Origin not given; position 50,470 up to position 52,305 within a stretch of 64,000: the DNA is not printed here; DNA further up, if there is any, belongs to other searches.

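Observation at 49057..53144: Three-gene lower-GC operon (unknown protein, AAA+ ATPase, glycine-zipper protein) as a candidate novel defence or toxin system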

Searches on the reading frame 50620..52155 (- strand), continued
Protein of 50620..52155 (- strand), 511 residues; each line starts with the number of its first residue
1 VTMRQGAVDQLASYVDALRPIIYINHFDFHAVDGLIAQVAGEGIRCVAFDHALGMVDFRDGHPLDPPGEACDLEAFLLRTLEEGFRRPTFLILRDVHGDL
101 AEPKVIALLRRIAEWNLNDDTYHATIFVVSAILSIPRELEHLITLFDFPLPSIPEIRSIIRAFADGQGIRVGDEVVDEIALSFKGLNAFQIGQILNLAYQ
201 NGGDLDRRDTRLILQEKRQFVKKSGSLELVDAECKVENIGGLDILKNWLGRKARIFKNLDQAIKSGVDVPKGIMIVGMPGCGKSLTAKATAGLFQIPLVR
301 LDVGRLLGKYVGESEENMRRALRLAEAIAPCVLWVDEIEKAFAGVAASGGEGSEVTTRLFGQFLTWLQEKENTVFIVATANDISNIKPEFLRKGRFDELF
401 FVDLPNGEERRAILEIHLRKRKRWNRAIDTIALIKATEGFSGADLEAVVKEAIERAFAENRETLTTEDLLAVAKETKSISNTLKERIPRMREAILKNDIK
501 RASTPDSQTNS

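Call 20: search_solved_structures(query=window:50620-52155:-, max_evalue=1e-10)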
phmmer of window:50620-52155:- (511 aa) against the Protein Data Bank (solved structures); distinct sequences matched with E-value up to 1e-10: 266 (the best 60 are shown).
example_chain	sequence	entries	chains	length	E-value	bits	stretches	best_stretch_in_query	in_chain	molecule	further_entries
7wub_C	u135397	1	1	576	4.1e-61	210.5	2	235-463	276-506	Transitional endoplasmic reticulum ATPase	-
7wub_D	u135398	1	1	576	5.6e-61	210.1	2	235-463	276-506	Transitional endoplasmic reticulum ATPase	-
6mck_A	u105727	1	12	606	7.3e-61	209.7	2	235-463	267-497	Transitional endoplasmic reticulum ATPase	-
7rlj_A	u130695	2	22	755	1.6e-60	208.6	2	235-463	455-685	Transitional endoplasmic reticulum ATPase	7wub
8yka_A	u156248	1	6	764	1.6e-60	208.6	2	235-463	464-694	Transitional endoplasmic reticulum ATPase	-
7rlf_A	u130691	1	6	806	1.7e-60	208.5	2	234-463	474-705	Transitional endoplasmic reticulum ATPase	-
7y4w_A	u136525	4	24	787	1.8e-60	208.4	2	235-463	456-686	Transitional endoplasmic reticulum ATPase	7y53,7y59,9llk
7rld_A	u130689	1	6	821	1.9e-60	208.4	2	234-463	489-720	Transitional endoplasmic reticulum ATPase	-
7bp9_A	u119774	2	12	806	1.9e-60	208.3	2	235-463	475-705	Transitional endoplasmic reticulum ATPase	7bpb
7mdm_B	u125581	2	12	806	2e-60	208.3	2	235-463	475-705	Transitional endoplasmic reticulum ATPase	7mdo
7l5w_A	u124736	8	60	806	2e-60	208.3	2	235-463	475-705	Transitional endoplasmic reticulum ATPase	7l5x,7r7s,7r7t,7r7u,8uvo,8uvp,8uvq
7k57_A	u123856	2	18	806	2e-60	208.3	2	235-463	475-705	Transitional endoplasmic reticulum ATPase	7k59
10qq_A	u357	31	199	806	2e-60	208.3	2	235-463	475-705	Transitional endoplasmic reticulum ATPase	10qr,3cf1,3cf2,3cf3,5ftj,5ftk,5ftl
7bp8_A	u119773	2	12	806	2e-60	208.3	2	235-463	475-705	Transitional endoplasmic reticulum ATPase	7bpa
5ifw_B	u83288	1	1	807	2e-60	208.3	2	235-463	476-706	Transitional endoplasmic reticulum ATPase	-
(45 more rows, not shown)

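Call 21: find_encoding_contigs(protein=P0001, flank=10000, max_places=6)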
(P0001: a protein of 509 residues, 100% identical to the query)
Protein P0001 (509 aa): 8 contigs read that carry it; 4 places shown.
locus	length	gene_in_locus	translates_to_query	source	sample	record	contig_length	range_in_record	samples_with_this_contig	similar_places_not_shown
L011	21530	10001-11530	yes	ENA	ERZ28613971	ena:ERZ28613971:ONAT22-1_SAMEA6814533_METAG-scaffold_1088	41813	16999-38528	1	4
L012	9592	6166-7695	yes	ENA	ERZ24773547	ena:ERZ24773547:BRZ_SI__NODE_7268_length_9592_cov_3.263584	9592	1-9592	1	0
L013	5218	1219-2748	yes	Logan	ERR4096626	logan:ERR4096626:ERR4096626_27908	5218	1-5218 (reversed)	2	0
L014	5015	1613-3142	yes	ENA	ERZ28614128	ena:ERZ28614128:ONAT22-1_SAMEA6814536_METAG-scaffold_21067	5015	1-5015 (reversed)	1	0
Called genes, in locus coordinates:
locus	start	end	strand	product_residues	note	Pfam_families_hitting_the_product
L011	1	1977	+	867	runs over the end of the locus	PF07676:PD40 (faint), PF26549:Tricorn_N (weak), PF18582:HZS_alpha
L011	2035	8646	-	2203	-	-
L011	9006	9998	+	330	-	-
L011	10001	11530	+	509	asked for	PF00004:AAA, PF17862:AAA_lid_3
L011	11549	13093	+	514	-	-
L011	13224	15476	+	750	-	PF00884:Sulfatase, PF01663:Phosphodiest (faint), PF16347:SGSH_C (weak)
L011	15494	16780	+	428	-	PF02885:Glycos_trans_3N, PF00591:Glycos_transf_3, PF07831:PYNP_C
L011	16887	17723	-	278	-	PF13855:LRR_8 (faint), PF13306:LRR_5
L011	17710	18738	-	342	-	-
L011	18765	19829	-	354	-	PF03235:GmrSD_N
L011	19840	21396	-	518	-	PF03235:GmrSD_N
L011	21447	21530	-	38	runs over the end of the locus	-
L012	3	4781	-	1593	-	?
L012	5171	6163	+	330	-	-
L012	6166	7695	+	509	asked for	PF00004:AAA, PF17862:AAA_lid_3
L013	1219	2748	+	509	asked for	PF00004:AAA, PF17862:AAA_lid_3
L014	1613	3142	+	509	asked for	PF00004:AAA, PF17862:AAA_lid_3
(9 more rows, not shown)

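Call 46: list_cluster_members(proteins=[P0036, P0178, P0251, P0001, P0152])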
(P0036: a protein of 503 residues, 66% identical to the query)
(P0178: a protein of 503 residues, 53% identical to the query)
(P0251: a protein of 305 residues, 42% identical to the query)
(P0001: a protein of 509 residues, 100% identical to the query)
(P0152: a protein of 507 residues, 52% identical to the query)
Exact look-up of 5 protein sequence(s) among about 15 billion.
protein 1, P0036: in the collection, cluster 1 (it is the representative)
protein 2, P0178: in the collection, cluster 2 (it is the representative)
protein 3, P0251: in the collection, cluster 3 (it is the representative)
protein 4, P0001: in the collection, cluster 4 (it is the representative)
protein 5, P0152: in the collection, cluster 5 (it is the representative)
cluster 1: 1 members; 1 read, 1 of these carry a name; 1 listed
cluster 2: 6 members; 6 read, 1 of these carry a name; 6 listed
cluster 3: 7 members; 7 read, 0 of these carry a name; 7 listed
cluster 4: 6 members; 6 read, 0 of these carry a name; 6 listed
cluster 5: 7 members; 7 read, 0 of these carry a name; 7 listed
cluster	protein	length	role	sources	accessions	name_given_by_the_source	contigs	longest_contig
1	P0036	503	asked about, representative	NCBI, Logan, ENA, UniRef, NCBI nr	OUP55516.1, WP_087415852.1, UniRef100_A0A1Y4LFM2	AAA family ATPase [Butyricicoccus pullicaecorum] | Uncharacterized AAA domain-containing protein ycf46 n=1 Tax=Butyricicoccus pullicaecorum ...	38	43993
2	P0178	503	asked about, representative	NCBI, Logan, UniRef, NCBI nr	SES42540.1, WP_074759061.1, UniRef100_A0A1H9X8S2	hypothetical protein SAMN04487884_1495 [Butyrivibrio fibrisolvens] | LXG domain-containing protein n=1 Tax=Butyrivibrio fibrisolvens TaxID=831 ... | hypothetical protein [Butyrivibrio fibrisolvens]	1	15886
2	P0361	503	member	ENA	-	-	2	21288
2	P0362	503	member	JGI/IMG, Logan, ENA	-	-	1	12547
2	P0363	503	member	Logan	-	-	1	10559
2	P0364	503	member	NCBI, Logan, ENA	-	-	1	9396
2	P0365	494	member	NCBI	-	-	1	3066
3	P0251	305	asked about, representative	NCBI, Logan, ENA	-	-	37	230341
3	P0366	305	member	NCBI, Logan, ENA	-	-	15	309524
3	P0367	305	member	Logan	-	-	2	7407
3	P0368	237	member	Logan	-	-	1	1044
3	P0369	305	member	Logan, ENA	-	-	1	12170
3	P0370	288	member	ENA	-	-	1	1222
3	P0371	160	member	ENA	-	-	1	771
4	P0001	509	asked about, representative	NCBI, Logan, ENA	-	-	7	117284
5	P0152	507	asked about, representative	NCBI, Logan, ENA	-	-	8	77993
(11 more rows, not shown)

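Call 50: search_dna_similar(query=window:50620-52149:-, collection=phages, mode=protein, max_evalue=1e-20, max_rows=15)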
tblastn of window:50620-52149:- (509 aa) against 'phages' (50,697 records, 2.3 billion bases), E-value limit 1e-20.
Records with a match: 80; places in all: 84; records where one place covers at least 80% of the query: 34.
Best place of each record, by identity: <60% 80.
By first word of the organism name: Mycobacterium 34; Pseudomonas 13; Vibrio 9; Rhizobium 4; Rhodobacter 4; Stenotrophomonas 4; Acidianus 2; Acinetobacter 2; Salmonella 2; Listeria 2; and 4 more.
By host as written in the record: Mycobacterium smegmatis mc2 155 18; Mycobacterium smegmatis mc2155 6; Pseudomonas aeruginosa 6; Mycobacterium smegmatis mc#155 4; - 4; Rhodobacter capsulatus YW1 4; Stenotrophomonas maltophilia 4; Mycobacterium smegamtis mc2 155 2; and 27 more.
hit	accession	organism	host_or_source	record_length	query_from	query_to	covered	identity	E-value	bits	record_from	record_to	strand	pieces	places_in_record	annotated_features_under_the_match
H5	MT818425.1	Mycobacterium phage NiebruSaylor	Mycobacterium smegmatis mc#155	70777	90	506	82%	32.1%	2e-50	192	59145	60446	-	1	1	98: AAA-ATPase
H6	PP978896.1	Mycobacterium phage Schuy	Mycobacterium smegmatis mc2 155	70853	90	506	82%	32.1%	2e-50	192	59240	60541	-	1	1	99: AAA-ATPase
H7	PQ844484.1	Mycobacterium phage Vagabond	Mycobacterium smegmatis mc2 155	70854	90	506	82%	32.1%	2e-50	192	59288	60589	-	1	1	98: AAA-ATPase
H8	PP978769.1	Mycobacterium phage FoulBall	Mycobacterium smegmatis mc2 155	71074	90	506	82%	32.1%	2e-50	192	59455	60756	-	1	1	98: AAA-ATPase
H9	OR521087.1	Mycobacterium phage MadKillah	Mycobacterium smegmatis mc2155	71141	90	506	82%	32.1%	2e-50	192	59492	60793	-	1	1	100: AAA-ATPase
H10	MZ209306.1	Mycobacterium phage Murai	Mycobacterium smegmatis mc2 155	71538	90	506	82%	32.1%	2e-50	192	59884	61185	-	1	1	99: AAA-ATPase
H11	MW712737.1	Mycobacterium phage Winget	Mycobacterium smegmatis mc#155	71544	90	506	82%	32.1%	2e-50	192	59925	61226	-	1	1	99: AAA-ATPase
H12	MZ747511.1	Mycobacterium phage Mori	Mycobacterium smegmatis mc2 155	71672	90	506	82%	32.1%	2e-50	192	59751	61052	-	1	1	98: AAA-ATPase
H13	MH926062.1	Mycobacterium phage Vorrps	Mycobacterium smegmatis mc2 155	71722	90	506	82%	32.1%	2e-50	192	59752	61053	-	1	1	98: AAA-ATPase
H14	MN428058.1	Mycobacterium phage Krili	Mycobacterium smegmatis mc2155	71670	90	506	82%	32.1%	2e-50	192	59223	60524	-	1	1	98: AAA-ATPase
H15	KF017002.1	Mycobacterium phage Catdawg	Mycobacterium smegmatis mc2 155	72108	90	506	82%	32.1%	2e-50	191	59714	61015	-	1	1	97: AAA-ATPase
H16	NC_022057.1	Mycobacterium phage Catdawg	Mycobacterium smegmatis mc2 155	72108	90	506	82%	32.1%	2e-50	191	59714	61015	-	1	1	97: AAA ATPase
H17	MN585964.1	Mycobacterium phage Blessica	soil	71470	90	506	82%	31.9%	3e-50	191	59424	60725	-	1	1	97: AAA-ATPase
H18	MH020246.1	Mycobacterium phage SchoolBus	Mycobacterium smegmatis mc2 155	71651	90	506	82%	31.9%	3e-50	191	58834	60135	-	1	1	95: AAA-ATPase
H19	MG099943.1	Mycobacterium phage Familton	Mycobacterium smegmatis mc2 155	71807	90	506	82%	31.9%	3e-50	191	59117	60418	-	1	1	AAA-ATPase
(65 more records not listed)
